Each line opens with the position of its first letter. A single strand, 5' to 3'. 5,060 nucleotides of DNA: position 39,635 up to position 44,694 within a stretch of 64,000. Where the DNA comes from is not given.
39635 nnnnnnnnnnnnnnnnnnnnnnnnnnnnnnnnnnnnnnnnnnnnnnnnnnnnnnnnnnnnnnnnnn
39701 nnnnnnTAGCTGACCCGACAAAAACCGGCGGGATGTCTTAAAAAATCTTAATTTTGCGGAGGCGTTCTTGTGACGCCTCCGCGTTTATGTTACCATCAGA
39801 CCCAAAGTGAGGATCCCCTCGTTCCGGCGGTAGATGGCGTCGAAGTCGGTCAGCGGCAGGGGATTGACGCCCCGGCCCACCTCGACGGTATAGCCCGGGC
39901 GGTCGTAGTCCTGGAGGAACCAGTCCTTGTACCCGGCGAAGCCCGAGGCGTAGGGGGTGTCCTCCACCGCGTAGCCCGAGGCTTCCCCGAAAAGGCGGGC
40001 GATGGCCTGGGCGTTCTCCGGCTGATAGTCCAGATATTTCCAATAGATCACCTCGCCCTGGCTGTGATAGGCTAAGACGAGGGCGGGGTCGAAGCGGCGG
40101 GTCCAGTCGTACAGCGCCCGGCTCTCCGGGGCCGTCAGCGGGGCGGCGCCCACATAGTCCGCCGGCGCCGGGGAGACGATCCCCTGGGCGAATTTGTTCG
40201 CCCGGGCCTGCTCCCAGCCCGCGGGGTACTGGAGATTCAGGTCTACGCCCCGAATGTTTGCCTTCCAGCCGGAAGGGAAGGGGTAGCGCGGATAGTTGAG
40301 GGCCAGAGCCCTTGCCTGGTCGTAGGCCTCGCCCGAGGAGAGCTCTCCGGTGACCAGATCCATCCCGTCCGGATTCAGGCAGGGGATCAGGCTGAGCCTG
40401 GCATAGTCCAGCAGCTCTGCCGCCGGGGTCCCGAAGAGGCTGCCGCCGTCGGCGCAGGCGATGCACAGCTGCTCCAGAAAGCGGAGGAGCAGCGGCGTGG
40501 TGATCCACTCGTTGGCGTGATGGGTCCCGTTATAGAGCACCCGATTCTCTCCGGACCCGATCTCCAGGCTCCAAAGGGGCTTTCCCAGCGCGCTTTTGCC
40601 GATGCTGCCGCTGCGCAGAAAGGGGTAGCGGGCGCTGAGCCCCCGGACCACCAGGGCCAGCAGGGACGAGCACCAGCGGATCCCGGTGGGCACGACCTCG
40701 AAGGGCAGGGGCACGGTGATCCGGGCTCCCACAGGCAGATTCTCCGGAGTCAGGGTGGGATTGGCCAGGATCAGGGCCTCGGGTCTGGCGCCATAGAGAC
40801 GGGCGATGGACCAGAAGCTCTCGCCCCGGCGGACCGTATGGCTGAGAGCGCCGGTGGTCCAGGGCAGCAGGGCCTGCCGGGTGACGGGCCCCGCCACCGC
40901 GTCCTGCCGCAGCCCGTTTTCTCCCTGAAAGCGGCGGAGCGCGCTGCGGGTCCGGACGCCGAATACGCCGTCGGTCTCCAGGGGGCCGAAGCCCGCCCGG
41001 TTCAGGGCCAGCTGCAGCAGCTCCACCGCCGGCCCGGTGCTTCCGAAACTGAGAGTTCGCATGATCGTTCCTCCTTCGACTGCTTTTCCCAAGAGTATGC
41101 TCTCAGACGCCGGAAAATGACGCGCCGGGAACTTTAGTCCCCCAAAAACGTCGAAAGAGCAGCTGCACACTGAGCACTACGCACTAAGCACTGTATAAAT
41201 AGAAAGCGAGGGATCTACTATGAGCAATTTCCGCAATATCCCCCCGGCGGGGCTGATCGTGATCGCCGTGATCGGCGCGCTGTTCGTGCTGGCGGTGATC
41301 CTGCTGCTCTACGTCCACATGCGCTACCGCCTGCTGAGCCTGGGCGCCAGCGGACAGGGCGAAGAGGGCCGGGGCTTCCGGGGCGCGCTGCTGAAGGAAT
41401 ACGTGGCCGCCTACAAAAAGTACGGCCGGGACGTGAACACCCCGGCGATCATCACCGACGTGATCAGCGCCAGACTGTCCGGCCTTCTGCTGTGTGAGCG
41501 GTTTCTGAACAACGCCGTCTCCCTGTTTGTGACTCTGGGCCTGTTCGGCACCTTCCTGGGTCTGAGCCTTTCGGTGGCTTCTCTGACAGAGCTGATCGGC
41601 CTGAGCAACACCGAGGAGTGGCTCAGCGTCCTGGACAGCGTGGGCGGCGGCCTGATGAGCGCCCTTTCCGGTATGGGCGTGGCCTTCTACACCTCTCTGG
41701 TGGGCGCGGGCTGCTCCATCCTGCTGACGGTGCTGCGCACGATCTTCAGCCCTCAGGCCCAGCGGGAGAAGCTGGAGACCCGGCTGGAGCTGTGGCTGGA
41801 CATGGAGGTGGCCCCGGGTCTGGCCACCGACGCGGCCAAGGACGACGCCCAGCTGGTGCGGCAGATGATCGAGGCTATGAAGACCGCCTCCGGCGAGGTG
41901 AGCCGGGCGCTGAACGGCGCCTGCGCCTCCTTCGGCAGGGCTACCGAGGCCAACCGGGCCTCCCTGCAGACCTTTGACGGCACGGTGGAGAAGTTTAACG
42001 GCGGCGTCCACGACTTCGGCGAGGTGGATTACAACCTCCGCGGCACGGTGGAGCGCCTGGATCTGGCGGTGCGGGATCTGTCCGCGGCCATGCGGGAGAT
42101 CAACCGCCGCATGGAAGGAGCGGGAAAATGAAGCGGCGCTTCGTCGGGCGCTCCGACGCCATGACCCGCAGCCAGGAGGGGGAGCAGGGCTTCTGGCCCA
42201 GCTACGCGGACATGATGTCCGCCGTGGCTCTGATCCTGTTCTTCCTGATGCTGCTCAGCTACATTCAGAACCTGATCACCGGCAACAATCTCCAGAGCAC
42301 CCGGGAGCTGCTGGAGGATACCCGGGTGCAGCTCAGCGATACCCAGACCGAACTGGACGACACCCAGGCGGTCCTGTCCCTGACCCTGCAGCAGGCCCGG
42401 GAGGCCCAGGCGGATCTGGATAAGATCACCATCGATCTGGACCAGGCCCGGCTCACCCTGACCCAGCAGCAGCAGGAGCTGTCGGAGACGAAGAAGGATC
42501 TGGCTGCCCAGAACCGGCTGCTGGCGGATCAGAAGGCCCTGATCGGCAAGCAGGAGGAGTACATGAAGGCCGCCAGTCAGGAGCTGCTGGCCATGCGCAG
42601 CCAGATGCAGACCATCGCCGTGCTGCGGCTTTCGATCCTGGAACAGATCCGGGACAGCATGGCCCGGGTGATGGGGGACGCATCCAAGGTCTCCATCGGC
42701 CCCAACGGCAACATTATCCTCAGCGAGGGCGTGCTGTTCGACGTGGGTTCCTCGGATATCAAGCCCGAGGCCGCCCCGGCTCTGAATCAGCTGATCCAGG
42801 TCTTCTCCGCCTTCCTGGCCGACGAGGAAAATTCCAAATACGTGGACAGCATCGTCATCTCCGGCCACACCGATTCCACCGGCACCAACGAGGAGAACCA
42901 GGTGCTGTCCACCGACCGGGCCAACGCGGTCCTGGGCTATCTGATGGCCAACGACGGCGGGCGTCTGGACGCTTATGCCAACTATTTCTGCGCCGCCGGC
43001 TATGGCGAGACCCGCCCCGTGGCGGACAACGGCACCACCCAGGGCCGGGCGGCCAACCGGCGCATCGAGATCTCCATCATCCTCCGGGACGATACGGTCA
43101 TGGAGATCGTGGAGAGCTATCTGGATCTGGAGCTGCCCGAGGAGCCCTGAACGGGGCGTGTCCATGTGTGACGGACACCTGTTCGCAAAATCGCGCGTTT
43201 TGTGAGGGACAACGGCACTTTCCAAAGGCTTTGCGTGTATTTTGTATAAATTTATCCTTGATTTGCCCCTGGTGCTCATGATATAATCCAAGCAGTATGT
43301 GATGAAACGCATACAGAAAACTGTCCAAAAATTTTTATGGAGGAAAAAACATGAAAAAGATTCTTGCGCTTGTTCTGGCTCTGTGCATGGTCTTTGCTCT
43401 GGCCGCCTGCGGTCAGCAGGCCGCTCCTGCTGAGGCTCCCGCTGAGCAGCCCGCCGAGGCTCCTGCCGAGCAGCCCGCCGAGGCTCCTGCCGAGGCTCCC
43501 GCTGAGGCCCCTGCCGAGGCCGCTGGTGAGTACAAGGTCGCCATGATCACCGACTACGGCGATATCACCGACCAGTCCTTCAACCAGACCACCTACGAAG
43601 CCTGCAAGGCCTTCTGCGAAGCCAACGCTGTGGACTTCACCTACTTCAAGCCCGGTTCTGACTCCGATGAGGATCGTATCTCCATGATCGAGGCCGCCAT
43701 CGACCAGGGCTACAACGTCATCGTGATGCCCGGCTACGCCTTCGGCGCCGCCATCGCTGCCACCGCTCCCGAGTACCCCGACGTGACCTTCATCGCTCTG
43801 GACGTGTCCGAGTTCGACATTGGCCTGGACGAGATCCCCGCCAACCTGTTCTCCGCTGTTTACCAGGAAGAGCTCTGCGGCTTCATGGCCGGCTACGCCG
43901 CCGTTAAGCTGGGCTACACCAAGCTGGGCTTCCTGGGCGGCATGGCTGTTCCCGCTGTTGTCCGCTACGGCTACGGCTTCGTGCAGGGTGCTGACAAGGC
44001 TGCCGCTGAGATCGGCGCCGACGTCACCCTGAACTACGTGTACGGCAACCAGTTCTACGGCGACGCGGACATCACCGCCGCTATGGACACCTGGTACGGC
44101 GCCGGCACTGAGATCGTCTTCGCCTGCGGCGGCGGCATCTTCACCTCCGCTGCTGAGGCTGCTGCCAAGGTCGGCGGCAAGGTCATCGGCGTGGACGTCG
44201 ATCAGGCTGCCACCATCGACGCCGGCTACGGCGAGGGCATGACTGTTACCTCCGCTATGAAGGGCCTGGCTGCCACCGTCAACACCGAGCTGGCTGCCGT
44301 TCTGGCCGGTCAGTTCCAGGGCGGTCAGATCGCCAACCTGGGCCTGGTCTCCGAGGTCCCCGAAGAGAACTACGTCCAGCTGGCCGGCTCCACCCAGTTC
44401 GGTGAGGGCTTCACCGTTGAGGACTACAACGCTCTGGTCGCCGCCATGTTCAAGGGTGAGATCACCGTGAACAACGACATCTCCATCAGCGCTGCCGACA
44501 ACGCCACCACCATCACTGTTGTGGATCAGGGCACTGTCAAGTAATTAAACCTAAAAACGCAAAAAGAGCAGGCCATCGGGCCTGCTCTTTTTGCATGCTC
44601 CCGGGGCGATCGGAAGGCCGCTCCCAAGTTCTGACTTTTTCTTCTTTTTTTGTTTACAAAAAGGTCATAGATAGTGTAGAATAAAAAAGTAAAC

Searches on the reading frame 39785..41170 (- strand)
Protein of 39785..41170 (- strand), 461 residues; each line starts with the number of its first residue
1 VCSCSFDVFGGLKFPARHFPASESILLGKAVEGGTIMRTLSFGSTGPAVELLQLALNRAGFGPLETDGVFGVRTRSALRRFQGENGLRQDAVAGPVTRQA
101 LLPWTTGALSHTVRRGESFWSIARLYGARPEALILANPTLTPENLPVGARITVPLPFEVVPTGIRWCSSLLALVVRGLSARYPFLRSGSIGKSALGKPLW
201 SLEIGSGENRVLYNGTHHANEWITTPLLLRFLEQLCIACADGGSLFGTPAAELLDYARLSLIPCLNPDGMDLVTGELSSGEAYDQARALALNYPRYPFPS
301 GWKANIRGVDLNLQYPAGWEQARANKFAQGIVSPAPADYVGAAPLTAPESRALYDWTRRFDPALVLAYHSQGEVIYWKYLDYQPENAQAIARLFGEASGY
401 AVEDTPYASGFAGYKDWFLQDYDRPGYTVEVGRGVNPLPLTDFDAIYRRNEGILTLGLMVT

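Call 105: search_protein_families(library=pfam, proteins=[window:39785-41170:-], max_evalue=1e-8)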
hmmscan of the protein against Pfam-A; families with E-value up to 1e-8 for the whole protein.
window:39785-41170:- (461 aa): 3 families
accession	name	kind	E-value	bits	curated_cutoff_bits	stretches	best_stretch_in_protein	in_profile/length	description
PF00246.29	Peptidase_M14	-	5.5e-29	102.1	21.6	1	176-414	6-233/286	Zinc carboxypeptidase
PF01471.23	PG_binding_1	-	5.5e-15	55.7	23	1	45-101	1-57/57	Putative peptidoglycan binding domain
PF01476.26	LysM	-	4e-09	36.7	20.9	1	111-154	1-43/43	LysM domain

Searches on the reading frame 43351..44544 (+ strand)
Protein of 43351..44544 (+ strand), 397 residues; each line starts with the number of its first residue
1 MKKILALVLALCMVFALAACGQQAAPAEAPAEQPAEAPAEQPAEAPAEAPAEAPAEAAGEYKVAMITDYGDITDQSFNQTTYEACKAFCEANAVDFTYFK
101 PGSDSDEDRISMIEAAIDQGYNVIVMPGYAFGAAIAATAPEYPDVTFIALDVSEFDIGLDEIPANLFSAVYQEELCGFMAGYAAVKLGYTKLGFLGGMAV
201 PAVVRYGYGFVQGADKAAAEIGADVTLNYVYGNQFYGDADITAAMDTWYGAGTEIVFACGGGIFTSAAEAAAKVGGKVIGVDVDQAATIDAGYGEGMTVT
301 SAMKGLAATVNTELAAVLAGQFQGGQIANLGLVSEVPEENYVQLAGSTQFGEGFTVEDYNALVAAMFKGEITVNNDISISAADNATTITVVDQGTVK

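Call 105: search_protein_families(library=pfam, proteins=[window:43351-44544:+], max_evalue=1e-8)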
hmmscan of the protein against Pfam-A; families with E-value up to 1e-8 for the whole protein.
window:43351-44544:+ (397 aa): 1 family
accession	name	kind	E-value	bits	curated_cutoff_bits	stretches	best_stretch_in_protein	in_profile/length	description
PF02608.20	Bmp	-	4e-33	115.1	24.1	1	62-334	2-263/301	ABC transporter substrate-binding protein PnrA-like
